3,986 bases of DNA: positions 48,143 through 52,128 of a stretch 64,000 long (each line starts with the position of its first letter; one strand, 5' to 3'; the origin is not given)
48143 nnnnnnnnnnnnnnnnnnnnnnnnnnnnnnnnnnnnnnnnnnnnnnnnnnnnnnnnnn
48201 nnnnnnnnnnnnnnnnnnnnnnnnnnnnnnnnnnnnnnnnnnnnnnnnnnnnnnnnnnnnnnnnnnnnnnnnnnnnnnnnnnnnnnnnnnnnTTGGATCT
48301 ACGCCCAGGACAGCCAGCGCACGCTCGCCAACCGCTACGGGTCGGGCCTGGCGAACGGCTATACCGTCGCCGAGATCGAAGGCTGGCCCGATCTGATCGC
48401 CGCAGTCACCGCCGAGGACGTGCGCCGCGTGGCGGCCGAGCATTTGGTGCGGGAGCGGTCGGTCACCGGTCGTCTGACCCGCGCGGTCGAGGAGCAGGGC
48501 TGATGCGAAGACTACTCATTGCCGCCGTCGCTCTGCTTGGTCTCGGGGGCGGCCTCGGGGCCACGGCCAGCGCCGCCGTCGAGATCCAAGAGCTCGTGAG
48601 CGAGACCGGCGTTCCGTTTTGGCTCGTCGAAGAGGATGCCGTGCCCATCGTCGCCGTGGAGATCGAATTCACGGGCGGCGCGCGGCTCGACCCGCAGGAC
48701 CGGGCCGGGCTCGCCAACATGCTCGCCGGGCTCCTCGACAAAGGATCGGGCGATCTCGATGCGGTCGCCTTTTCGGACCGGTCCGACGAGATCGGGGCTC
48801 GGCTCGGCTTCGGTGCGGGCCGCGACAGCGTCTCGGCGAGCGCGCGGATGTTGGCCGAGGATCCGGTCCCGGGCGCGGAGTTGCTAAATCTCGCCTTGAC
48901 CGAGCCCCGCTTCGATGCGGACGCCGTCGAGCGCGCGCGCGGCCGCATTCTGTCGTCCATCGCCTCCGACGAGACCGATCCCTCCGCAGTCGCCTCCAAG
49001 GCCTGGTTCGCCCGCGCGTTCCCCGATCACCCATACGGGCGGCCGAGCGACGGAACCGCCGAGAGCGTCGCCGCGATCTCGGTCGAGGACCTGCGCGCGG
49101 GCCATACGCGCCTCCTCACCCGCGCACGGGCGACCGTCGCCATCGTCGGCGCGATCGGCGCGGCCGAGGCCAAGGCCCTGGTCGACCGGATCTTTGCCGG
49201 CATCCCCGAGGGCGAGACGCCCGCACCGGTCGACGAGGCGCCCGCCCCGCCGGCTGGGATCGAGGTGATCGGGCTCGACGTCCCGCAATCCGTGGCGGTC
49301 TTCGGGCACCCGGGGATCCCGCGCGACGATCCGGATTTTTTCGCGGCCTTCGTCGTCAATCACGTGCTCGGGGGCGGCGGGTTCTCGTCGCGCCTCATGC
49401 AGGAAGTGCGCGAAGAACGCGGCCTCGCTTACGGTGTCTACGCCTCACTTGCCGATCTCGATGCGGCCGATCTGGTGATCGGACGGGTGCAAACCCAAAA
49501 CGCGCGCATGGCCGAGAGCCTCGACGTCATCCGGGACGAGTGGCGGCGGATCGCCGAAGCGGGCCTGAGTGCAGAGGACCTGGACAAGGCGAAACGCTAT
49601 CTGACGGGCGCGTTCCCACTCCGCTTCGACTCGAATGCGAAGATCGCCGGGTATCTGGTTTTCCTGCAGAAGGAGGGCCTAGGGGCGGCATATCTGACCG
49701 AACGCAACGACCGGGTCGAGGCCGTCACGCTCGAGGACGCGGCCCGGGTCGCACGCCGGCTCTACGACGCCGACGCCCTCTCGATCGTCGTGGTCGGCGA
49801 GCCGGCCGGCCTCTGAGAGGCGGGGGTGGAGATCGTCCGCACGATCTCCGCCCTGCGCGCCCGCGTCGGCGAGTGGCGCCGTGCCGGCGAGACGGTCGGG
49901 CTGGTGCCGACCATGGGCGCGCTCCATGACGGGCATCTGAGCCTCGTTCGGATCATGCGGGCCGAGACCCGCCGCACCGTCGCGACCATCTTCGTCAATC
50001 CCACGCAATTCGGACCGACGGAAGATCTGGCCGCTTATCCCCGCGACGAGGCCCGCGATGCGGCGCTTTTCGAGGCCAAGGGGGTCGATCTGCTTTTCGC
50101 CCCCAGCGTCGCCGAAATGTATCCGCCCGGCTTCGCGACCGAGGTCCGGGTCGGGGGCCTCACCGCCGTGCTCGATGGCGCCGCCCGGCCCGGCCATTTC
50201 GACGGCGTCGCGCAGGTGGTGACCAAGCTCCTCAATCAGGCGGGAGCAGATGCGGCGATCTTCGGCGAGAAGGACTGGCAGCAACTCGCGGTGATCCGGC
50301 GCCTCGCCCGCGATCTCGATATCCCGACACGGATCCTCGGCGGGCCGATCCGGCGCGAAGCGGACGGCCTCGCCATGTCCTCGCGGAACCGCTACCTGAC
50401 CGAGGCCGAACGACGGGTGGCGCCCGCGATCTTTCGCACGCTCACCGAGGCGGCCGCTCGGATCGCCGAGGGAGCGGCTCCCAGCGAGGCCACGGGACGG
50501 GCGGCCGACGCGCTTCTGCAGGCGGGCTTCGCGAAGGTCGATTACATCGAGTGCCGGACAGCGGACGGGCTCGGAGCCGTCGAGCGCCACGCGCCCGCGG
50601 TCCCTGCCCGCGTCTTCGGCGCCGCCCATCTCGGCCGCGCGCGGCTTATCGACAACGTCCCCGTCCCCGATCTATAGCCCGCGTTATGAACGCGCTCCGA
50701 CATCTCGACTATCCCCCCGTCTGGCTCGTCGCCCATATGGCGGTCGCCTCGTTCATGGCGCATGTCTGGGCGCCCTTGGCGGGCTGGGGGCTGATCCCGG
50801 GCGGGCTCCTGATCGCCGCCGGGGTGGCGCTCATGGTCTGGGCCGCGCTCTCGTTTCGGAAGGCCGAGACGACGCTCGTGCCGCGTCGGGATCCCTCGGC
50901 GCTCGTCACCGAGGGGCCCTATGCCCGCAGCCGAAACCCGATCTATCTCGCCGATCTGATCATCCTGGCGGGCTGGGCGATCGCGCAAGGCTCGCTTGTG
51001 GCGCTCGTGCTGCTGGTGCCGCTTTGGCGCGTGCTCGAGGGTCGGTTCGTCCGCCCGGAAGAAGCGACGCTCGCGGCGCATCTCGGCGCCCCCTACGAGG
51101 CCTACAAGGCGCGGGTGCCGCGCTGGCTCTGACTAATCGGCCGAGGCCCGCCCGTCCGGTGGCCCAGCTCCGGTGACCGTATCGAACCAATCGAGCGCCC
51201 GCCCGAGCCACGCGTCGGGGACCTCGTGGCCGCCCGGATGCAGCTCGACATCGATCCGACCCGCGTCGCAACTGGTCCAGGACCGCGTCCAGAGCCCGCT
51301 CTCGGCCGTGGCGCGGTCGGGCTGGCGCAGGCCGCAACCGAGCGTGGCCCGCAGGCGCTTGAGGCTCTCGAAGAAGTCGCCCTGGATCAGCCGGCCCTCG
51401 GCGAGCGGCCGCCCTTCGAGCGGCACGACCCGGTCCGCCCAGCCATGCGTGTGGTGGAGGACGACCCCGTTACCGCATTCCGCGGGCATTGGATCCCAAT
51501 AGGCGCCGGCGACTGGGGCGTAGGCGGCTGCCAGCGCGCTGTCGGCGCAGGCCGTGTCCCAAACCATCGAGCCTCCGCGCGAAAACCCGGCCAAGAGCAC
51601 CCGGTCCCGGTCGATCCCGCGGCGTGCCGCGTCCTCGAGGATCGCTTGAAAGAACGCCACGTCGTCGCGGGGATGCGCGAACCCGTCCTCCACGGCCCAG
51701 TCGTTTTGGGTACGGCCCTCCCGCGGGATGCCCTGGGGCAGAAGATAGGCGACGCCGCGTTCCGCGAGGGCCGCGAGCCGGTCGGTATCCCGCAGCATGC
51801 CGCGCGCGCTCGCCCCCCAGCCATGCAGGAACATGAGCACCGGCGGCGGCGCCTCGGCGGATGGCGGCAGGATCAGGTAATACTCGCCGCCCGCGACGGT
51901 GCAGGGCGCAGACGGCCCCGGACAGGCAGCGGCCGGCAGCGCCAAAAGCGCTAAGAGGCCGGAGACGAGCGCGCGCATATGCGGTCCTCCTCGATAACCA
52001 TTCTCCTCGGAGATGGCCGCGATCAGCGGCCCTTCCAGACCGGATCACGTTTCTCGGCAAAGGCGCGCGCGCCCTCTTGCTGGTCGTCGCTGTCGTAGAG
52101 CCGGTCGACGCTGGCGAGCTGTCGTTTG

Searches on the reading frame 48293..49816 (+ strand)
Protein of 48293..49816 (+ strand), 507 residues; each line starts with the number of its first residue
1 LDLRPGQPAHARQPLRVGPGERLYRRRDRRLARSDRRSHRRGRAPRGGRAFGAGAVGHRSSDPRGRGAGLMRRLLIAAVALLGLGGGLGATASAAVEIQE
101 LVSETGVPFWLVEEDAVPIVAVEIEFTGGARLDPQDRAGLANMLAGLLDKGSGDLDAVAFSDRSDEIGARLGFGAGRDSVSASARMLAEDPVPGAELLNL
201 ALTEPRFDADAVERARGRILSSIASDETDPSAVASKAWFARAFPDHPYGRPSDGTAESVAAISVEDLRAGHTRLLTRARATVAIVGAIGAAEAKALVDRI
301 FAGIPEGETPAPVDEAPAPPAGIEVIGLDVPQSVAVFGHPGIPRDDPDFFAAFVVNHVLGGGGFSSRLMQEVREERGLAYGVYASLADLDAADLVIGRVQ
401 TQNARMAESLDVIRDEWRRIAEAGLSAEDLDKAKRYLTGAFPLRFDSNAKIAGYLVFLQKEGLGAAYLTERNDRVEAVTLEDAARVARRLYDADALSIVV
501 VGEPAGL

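Call 86: search_protein_families(library=pfam, proteins=[window:48293-49816:+], max_evalue=0.00001)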
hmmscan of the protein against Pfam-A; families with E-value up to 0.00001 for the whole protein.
window:48293-49816:+ (507 aa): 2 families
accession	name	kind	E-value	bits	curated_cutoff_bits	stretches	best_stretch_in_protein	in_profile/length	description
PF05193.26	Peptidase_M16_C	-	7.6e-32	111.1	23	1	262-436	2-180/181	Peptidase M16 inactive domain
PF00675.25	Peptidase_M16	-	2.8e-06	27.7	22.3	1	115-251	7-144/149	Insulinase (Peptidase family M16)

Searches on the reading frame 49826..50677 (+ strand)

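Call 86: search_protein_families(library=pfam, proteins=[window:49826-50677:+], max_evalue=0.00001)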
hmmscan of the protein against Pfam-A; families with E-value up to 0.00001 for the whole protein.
window:49826-50677:+ (283 aa): 1 family
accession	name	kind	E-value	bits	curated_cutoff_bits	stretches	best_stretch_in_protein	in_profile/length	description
PF02569.21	Pantoate_ligase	-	9.5e-99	330.3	20.7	1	2-278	1-267/268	Pantoate-beta-alanine ligase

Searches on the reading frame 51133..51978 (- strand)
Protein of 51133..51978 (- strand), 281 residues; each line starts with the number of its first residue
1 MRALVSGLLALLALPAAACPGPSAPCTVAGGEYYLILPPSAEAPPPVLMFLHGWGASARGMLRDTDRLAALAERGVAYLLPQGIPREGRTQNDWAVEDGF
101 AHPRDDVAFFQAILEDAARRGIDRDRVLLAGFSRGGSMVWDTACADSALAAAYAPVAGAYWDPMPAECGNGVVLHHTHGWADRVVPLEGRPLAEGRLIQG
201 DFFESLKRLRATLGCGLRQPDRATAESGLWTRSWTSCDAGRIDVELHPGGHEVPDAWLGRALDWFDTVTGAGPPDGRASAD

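Call 86: search_protein_families(library=pfam, proteins=[window:51133-51978:-], max_evalue=0.00001)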
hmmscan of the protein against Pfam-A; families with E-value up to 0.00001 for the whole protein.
window:51133-51978:- (281 aa): 1 family
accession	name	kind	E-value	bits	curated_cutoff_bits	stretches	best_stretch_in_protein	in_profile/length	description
PF02230.22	Abhydrolase_2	-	4.9e-09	36.8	23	1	42-194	11-179/217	Phospholipase/Carboxylesterase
